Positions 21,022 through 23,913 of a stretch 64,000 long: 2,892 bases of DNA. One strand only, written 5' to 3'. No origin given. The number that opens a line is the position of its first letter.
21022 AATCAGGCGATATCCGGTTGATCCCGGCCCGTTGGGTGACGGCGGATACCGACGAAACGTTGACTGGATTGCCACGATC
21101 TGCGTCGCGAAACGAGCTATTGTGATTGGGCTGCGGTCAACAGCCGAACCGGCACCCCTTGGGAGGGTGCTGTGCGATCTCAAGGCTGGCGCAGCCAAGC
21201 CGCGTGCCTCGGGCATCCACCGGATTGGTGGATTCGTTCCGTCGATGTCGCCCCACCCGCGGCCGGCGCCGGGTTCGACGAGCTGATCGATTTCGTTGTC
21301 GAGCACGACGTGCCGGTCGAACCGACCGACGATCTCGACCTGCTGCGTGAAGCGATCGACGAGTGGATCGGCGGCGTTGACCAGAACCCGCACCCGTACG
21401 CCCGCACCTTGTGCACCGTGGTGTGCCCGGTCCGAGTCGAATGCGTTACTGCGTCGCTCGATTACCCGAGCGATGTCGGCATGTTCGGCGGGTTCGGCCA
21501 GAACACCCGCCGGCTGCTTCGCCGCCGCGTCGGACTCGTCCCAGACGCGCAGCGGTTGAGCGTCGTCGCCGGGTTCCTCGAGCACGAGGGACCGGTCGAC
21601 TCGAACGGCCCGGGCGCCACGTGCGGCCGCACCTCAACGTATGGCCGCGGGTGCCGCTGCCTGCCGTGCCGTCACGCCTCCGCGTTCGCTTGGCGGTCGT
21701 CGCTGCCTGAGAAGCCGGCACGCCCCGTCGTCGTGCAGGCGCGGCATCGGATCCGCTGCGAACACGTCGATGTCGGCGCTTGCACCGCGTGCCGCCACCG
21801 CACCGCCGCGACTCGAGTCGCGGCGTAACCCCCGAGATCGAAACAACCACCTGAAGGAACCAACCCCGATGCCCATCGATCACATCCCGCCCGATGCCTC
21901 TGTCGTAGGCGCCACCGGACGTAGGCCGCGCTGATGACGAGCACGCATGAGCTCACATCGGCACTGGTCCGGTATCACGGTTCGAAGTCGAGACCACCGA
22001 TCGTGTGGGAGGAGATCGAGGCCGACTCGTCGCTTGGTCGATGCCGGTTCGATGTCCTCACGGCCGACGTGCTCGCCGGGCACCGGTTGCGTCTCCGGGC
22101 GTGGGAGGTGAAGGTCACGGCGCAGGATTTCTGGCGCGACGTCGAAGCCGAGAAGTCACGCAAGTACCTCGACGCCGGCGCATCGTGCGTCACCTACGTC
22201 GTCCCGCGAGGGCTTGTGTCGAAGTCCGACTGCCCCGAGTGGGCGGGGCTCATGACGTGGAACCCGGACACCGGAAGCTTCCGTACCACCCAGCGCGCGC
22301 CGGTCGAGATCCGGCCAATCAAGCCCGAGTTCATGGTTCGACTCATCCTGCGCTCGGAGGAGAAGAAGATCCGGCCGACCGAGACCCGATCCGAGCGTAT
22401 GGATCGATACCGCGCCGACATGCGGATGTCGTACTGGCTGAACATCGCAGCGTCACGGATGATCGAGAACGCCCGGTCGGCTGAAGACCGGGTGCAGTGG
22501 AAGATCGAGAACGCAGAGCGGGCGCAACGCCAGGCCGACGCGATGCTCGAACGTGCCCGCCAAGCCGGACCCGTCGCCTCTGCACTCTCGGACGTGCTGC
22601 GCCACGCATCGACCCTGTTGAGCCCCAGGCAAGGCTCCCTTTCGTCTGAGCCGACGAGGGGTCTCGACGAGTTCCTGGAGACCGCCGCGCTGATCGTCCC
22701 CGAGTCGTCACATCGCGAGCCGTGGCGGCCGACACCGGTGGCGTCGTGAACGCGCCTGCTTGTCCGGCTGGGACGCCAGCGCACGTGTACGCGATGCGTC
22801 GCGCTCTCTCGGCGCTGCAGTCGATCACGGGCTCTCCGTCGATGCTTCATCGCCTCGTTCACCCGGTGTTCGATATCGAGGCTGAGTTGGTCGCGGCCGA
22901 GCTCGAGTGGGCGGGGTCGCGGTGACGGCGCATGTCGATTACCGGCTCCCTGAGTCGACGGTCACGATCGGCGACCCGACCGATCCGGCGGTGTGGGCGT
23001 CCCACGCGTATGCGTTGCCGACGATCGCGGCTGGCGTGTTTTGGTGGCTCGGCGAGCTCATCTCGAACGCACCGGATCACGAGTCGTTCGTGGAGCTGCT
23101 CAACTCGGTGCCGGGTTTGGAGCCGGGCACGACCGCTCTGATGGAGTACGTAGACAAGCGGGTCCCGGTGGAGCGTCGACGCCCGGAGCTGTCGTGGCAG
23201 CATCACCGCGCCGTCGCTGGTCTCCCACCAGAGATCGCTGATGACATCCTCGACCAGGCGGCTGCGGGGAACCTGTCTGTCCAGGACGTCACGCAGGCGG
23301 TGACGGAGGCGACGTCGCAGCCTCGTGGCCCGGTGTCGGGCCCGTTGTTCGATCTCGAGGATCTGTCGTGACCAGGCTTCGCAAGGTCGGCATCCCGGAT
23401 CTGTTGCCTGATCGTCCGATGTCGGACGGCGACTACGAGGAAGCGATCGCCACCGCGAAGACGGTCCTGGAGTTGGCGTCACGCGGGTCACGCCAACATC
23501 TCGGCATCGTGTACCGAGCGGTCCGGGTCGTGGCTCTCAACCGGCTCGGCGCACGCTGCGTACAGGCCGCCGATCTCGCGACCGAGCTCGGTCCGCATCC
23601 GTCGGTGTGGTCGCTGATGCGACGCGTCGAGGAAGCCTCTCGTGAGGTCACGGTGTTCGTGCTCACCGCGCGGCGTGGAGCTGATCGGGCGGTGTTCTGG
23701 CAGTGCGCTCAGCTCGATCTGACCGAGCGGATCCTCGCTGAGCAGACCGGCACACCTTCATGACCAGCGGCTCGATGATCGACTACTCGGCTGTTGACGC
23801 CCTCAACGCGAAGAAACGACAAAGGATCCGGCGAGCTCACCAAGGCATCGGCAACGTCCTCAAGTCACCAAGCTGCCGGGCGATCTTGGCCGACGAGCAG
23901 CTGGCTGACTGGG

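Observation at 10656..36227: A unidirectional 13-nt motif, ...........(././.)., occurs seven times in prophage intergenic gaps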

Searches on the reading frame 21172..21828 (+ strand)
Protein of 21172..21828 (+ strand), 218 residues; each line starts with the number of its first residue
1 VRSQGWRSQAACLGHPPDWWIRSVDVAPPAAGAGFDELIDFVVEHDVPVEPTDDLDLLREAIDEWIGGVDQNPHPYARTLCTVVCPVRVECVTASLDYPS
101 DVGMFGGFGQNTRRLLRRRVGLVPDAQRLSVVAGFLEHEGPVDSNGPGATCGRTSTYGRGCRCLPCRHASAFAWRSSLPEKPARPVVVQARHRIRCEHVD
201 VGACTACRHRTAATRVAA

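Call 100: search_solved_structures(query=window:21172-21828:+, max_evalue=1)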
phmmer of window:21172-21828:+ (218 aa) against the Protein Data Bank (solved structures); distinct sequences matched with E-value up to 1: 8.
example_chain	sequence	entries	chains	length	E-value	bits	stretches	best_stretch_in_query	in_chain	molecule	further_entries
5oay_A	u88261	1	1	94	0.00016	24.7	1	78-120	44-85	Transcriptional regulator WhiB1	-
6ono_A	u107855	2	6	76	0.00018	24.5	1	78-119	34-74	Transcription regulator WhiB1 | Transcriptional regulator WhiB1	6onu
8dy7_H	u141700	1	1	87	0.041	16.8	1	77-119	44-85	Transcriptional regulator WhiB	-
7f7n_A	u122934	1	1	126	0.05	16.6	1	78-119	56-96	Transcriptional regulator WhiB4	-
8dy9_H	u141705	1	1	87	0.07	16.1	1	77-118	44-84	Transcriptional regulator WhiB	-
7kif_Z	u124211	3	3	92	0.11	15.5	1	76-107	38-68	Probable transcriptional regulator WhiB7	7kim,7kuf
7kug_A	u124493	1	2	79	0.17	14.8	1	75-107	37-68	Probable transcriptional regulator WhiB7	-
6dgf_B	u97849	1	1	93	0.88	12.5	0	78-137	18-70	Polyubiquitin-B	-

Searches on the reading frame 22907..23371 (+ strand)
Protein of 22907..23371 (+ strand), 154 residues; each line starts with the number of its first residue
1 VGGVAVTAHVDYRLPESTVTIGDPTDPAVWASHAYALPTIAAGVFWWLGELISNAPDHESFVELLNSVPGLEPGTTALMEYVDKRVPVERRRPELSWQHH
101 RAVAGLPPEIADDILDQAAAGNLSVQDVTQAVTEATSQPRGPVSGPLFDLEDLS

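Call 83: search_protein_families(library=phrogs, max_evalue=0.5, proteins=[window:22907-23371:+])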
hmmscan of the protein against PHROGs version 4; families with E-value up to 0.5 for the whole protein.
window:22907-23371:+ (154 aa): 1 family
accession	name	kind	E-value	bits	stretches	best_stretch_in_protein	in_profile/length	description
phrog_14446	-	unknown function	0.46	11.3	0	78-120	73-116/168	-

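Call 99: search_solved_structures(query=window:22907-23371:+, max_evalue=1)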
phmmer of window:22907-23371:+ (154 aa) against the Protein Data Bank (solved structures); distinct sequences matched with E-value up to 1: 1.
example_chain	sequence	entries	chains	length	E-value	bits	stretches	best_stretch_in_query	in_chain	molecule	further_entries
9eoi_A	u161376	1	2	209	0.48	13.9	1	4-70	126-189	Putative lytic enzyme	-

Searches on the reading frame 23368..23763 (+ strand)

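Call 83: search_protein_families(library=phrogs, max_evalue=0.5, proteins=[window:23368-23763:+])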
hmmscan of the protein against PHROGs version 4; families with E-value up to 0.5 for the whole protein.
window:23368-23763:+ (131 aa): 1 family
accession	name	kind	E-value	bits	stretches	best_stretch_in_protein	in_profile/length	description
phrog_28202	-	unknown function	0.13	13.6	1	18-39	1-22/64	-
